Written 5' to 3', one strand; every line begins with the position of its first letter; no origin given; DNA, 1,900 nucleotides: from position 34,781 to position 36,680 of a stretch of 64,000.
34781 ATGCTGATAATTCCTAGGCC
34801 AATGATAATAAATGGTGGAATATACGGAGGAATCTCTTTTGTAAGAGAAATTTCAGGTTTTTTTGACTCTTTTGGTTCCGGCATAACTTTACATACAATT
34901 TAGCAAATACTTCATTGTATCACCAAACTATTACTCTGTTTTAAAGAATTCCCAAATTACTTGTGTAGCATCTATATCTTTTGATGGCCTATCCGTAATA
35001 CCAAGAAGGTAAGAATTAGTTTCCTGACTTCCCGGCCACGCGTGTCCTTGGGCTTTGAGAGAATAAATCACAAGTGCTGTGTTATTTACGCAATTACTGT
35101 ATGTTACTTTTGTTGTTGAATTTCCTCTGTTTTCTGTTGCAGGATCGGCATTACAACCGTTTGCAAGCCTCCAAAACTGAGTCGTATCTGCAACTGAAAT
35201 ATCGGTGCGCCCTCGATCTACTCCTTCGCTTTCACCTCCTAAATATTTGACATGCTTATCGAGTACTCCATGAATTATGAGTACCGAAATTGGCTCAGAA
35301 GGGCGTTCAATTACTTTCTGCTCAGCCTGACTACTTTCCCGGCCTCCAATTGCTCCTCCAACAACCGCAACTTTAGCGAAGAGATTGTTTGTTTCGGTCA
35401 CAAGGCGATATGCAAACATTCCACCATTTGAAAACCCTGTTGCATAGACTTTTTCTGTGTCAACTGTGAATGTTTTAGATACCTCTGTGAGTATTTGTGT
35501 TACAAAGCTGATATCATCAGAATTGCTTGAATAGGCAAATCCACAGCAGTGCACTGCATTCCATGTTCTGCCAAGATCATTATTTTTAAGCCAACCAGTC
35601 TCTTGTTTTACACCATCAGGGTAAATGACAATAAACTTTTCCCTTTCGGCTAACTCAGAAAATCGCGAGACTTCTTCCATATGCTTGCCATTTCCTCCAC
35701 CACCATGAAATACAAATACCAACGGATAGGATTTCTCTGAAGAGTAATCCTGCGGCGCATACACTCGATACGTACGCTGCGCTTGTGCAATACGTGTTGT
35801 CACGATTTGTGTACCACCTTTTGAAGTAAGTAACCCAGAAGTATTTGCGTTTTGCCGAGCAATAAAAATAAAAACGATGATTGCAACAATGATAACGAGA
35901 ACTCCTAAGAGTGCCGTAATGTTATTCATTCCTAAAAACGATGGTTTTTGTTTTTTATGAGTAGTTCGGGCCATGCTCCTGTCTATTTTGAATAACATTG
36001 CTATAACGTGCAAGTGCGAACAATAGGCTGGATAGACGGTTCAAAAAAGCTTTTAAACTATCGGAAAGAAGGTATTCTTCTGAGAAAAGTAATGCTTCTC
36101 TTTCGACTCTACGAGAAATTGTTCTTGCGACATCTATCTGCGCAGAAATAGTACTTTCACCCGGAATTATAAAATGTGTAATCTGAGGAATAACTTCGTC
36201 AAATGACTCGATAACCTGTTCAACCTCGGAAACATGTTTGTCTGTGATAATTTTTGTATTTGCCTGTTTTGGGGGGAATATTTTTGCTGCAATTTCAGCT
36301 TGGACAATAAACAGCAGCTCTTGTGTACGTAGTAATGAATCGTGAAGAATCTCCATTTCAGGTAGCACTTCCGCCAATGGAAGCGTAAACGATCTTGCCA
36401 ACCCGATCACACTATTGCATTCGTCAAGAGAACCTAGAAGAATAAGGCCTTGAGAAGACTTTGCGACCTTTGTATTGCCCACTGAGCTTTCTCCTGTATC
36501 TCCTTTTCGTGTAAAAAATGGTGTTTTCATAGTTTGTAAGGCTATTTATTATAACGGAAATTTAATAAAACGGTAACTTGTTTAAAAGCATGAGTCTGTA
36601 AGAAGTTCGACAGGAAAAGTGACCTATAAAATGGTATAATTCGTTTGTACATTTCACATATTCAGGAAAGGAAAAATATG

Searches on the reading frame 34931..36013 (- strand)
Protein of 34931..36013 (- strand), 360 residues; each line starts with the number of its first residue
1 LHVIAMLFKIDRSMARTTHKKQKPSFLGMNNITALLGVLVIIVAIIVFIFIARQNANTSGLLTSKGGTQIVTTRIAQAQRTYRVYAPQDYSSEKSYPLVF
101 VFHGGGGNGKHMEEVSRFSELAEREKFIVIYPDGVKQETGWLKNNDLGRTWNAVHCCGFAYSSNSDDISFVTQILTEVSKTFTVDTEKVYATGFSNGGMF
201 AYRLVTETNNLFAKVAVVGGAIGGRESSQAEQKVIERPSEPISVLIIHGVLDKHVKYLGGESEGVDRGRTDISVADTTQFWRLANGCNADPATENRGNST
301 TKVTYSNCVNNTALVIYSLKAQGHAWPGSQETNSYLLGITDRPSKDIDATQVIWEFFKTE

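Call 68: search_protein_families(library=pfam, proteins=[window:34931-36013:-], max_evalue=0.00001)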
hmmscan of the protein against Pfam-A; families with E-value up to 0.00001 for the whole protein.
window:34931-36013:- (360 aa): 2 families
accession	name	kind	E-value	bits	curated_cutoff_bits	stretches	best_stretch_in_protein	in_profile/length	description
PF10503.15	Esterase_PHB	-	4.1e-11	43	23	1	82-276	3-185/219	Esterase PHB depolymerase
PF00756.26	Esterase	-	5.7e-09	36.6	22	1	78-221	6-149/251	Putative esterase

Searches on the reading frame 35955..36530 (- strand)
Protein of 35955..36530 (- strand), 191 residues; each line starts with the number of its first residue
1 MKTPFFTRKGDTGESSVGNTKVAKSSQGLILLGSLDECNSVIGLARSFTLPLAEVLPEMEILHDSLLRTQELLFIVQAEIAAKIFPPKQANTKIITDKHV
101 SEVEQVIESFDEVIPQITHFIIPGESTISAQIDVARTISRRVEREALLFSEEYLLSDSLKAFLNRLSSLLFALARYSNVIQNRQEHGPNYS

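Call 68: search_protein_families(library=pfam, proteins=[window:35955-36530:-], max_evalue=0.00001)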
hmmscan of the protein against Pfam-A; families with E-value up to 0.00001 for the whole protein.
window:35955-36530:- (191 aa): 1 family
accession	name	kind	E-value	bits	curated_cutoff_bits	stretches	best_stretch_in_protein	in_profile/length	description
PF01923.23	Cob_adeno_trans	-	1.1e-39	136.7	24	1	6-176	2-170/171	Cobalamin adenosyltransferase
